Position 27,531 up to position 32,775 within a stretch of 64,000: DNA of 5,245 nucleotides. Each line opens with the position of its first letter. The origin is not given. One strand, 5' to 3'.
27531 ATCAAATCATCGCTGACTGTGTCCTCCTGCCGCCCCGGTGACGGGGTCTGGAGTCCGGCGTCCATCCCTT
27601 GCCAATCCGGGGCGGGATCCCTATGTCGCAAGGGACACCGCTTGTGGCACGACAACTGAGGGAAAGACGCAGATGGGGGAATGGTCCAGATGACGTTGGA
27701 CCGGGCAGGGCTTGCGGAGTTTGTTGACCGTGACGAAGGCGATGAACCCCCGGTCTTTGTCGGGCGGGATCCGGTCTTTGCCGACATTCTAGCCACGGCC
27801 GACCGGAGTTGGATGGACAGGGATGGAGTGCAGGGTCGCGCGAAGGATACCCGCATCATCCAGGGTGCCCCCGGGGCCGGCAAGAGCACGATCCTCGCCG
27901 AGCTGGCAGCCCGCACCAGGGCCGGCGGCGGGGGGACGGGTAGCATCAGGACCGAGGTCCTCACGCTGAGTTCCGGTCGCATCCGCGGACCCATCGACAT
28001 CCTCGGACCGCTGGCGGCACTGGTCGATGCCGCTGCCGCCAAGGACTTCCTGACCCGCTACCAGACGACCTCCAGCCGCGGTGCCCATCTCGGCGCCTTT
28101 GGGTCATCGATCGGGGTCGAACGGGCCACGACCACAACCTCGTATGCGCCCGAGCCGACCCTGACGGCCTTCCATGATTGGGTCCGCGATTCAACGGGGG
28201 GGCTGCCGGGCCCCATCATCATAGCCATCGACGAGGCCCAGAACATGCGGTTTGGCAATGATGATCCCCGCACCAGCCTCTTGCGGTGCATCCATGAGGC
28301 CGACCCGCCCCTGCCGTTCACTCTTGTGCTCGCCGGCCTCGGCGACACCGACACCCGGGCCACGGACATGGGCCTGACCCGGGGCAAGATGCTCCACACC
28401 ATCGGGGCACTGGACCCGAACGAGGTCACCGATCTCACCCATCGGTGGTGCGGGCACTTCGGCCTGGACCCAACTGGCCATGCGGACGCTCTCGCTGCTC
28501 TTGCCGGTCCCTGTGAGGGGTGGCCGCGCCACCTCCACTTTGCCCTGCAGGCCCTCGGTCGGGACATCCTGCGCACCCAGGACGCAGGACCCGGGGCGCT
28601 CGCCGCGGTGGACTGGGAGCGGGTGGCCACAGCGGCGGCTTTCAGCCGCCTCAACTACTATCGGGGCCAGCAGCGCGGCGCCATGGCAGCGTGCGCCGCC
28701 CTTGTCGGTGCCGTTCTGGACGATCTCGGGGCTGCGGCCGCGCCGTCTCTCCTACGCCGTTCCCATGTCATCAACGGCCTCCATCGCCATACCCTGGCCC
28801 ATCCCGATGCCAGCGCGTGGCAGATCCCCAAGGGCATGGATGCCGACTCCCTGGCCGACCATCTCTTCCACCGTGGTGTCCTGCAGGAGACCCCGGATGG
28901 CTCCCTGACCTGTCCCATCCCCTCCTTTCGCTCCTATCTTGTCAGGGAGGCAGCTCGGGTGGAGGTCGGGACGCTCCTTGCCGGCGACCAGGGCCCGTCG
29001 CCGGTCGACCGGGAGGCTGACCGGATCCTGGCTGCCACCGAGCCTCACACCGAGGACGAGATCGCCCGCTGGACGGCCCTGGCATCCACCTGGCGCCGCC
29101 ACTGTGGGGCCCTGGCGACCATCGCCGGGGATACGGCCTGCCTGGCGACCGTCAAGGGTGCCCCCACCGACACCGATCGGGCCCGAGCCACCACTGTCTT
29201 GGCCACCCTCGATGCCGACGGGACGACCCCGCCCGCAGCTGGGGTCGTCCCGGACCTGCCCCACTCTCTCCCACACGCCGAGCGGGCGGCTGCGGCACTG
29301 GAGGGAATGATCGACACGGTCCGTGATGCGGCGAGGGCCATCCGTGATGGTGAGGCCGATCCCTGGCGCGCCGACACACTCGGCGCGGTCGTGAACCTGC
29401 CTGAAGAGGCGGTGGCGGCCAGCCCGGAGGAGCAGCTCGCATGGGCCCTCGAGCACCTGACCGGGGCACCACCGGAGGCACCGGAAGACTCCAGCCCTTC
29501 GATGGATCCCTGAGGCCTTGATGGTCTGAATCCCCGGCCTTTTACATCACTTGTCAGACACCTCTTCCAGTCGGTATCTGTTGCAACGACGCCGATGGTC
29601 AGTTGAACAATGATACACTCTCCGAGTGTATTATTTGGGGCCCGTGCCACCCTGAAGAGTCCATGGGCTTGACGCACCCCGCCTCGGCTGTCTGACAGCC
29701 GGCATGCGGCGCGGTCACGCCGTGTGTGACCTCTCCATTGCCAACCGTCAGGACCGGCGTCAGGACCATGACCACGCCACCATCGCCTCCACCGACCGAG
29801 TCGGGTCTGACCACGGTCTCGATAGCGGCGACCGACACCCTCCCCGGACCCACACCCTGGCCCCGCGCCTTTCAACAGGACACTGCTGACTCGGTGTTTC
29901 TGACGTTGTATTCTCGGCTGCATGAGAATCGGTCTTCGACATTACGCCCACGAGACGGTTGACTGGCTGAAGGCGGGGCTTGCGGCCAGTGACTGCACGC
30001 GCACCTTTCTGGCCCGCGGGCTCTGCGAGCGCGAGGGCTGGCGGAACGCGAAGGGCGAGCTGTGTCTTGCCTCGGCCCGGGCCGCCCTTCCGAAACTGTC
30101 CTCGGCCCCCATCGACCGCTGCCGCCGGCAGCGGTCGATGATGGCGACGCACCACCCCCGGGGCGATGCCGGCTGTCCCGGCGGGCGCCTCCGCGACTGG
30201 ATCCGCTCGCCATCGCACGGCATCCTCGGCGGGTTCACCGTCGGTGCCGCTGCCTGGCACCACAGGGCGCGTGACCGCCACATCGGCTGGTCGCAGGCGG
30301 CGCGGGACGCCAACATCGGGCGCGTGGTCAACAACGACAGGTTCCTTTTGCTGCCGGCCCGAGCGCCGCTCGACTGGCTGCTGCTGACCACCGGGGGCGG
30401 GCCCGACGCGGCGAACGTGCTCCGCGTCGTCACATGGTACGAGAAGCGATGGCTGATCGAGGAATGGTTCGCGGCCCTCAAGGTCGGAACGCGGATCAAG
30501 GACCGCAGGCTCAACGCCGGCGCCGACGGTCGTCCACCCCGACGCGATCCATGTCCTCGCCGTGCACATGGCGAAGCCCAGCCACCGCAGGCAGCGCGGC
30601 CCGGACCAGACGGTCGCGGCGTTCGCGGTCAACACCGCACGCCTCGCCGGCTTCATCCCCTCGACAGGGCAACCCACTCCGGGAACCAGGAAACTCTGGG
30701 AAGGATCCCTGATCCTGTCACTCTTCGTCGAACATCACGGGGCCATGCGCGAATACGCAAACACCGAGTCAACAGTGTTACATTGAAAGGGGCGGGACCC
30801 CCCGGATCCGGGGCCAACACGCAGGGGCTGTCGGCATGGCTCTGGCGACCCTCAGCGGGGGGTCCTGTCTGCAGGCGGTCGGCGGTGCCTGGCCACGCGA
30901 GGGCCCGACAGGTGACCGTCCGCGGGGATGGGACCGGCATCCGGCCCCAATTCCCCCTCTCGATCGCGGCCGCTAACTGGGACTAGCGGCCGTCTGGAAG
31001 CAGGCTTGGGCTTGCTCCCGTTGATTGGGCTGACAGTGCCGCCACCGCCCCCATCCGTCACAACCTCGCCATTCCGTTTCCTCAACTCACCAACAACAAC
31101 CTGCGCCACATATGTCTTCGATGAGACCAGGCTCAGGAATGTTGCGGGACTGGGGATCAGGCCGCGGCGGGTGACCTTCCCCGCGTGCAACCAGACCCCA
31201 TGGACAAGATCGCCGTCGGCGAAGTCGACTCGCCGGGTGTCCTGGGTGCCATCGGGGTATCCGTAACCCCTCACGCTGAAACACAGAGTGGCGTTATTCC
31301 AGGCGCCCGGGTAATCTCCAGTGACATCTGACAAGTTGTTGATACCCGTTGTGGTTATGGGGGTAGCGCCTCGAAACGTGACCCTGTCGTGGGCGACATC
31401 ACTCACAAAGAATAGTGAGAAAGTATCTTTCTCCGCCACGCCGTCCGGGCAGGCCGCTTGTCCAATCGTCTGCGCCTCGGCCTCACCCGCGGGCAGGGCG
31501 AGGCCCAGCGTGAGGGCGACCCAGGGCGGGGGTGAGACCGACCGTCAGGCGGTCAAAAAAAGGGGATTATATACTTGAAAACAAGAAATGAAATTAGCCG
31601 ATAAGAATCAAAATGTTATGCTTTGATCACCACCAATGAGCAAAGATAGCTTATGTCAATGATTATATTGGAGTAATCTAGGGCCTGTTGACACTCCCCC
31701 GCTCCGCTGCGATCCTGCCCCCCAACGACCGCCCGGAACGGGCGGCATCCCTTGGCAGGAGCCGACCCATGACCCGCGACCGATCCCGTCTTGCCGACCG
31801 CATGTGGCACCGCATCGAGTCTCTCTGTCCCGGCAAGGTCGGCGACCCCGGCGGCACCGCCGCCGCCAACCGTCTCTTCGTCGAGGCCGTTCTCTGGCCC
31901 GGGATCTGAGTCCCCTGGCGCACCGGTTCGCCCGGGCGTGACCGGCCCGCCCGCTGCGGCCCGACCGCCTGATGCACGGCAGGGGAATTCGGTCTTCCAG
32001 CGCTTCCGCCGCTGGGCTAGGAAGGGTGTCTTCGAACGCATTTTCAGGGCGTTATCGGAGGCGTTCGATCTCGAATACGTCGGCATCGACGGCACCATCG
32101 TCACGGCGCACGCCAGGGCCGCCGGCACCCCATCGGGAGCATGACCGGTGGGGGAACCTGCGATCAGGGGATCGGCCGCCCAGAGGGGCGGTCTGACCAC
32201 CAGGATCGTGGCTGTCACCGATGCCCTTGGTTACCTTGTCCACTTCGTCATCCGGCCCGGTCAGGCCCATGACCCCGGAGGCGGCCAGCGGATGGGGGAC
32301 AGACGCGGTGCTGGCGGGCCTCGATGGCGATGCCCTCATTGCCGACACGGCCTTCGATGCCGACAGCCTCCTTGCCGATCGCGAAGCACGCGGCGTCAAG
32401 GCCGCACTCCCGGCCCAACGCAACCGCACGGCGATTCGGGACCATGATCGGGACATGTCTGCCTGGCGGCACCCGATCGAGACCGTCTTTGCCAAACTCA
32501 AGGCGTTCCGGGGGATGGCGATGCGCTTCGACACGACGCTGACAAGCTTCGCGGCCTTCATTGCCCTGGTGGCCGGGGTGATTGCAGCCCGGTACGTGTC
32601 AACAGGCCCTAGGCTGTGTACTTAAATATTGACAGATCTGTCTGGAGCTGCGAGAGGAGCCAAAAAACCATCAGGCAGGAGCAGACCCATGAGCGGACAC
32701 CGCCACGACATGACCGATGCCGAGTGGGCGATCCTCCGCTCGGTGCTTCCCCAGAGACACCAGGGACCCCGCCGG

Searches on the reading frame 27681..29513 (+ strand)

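Call 49: search_protein_families(library=pfam, proteins=[window:27681-29513:+], max_evalue=0.001)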
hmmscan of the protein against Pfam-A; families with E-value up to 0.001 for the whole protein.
window:27681-29513:+ (610 aa): 2 families
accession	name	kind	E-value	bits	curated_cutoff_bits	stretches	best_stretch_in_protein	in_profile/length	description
PF13401.12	AAA_22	-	6.4e-05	23.7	27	1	59-219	9-122/130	AAA domain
PF13191.12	AAA_16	-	0.00014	22.9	32.6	1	58-203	27-158/167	AAA ATPase domain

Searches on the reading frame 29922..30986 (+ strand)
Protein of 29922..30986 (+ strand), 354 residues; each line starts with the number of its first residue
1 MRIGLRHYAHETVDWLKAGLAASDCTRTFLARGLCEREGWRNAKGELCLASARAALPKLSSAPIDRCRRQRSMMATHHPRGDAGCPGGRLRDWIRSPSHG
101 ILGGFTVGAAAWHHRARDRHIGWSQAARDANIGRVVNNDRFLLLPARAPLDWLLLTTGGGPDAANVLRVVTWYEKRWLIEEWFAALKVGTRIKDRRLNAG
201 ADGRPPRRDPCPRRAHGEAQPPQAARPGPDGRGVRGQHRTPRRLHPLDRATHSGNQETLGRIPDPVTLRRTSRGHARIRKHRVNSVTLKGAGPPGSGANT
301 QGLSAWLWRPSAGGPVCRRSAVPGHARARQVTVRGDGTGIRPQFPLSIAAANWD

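Call 73: search_protein_families(library=pfam, proteins=[window:29922-30986:+], max_evalue=0.0001)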
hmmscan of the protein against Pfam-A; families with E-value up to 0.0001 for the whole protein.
window:29922-30986:+ (354 aa): 1 family
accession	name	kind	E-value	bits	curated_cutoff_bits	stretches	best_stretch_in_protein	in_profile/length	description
PF14236.12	DruA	-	4.4e-08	33.1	27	1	77-145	71-142/297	Druantia protein DruA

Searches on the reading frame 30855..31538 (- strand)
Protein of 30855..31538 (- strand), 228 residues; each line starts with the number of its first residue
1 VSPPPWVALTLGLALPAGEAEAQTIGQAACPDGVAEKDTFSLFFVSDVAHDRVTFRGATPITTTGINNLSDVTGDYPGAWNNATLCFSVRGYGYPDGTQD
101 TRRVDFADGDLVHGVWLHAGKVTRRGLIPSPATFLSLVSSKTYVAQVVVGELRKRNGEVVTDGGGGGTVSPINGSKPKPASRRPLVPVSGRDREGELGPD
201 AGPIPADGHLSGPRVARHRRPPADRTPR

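Call 9: search_protein_families(library=pfam, proteins=[window:30855-31538:-], max_evalue=1)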
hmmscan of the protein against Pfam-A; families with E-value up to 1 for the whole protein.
seq(228 aa): 0 families

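Call 13: find_homologous_proteins(query=window:30855-31523:-, max_evalue=0.01)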
Query seq(223 aa) (223 aa): 7 proteins with E <= 0.01 among 1112 candidates.
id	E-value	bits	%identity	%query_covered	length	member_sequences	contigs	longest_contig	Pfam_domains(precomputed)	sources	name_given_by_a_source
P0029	3.2e-126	438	99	87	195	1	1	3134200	-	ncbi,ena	-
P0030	3.6e-70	254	70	72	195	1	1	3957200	-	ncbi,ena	-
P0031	5.2e-61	224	67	71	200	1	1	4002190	-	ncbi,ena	-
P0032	2.1e-52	196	61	72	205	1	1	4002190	-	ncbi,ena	-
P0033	9.5e-46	174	51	78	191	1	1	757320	-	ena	-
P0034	5.1e-33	133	46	71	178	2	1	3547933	-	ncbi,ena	-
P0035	9.2e-29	119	52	55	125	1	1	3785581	-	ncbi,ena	-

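Call 18: find_encoding_contigs(protein=P0029, flank=8000, max_places=4)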
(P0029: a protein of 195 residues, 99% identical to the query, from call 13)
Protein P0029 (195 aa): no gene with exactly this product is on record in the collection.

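Call 51: find_encoding_contigs(protein=P0033, flank=1500, max_places=3)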
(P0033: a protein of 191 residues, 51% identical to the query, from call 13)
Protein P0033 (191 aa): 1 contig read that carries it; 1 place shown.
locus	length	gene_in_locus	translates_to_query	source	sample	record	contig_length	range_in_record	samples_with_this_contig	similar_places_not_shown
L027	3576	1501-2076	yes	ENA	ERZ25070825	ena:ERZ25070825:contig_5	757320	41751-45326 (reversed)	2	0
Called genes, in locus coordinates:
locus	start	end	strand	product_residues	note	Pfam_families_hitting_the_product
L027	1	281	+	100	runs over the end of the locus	-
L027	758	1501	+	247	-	-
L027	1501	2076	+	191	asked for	-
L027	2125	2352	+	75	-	-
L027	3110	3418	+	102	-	-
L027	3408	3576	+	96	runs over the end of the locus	PF21716:dnstrm_HI1420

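Call 52: find_encoding_contigs(protein=P0034, flank=1500, max_places=3)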
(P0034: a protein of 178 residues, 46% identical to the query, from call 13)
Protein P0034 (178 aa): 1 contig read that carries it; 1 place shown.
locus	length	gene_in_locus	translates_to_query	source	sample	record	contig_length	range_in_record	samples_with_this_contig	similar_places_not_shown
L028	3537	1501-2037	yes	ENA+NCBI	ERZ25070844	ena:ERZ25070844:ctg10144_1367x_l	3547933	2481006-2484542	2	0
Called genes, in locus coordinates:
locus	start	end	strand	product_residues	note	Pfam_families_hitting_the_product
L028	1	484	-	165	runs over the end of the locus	-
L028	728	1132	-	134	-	PF14236:DruA (faint)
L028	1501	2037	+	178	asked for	-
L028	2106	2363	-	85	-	-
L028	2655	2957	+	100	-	-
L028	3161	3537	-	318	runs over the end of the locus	-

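Call 91: find_encoding_contigs(protein=P0030, flank=1200, max_places=2)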
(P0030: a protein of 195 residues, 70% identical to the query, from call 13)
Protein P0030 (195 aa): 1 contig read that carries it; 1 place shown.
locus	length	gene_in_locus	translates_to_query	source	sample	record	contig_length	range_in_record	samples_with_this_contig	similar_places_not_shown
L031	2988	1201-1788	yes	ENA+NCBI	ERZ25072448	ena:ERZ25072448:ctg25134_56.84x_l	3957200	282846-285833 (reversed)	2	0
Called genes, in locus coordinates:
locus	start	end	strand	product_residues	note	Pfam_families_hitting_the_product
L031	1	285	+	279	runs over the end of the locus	PF12686:DUF3800 (weak)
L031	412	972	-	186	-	-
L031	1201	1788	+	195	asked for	-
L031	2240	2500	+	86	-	-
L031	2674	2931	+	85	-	-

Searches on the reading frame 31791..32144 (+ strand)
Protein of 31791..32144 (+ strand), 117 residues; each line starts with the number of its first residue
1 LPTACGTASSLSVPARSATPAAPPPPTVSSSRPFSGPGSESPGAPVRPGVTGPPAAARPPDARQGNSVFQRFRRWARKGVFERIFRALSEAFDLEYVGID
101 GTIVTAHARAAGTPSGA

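Call 49: search_protein_families(library=pfam, proteins=[window:31791-32144:+], max_evalue=0.001)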
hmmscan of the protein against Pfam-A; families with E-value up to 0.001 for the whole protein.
window:31791-32144:+ (117 aa): 1 family
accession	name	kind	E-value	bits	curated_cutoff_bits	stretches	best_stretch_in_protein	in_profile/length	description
PF13340.11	DUF4096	-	0.0001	22.9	34.3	1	59-85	50-76/76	Putative transposase of IS4/5 family (DUF4096)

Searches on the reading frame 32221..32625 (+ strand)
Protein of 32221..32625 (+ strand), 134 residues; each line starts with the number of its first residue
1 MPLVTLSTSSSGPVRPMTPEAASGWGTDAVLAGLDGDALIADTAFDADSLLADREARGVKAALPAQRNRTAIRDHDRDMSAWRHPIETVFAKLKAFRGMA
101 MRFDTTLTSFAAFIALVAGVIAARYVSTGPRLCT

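Call 49: search_protein_families(library=pfam, proteins=[window:32221-32625:+], max_evalue=0.001)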
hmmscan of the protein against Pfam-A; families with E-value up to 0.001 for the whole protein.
window:32221-32625:+ (134 aa): 1 family
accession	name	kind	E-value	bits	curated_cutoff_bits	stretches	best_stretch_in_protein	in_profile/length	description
PF13586.12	DDE_Tnp_1_2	-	2.1e-06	28.5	29.2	1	40-122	2-84/86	Transposase DDE domain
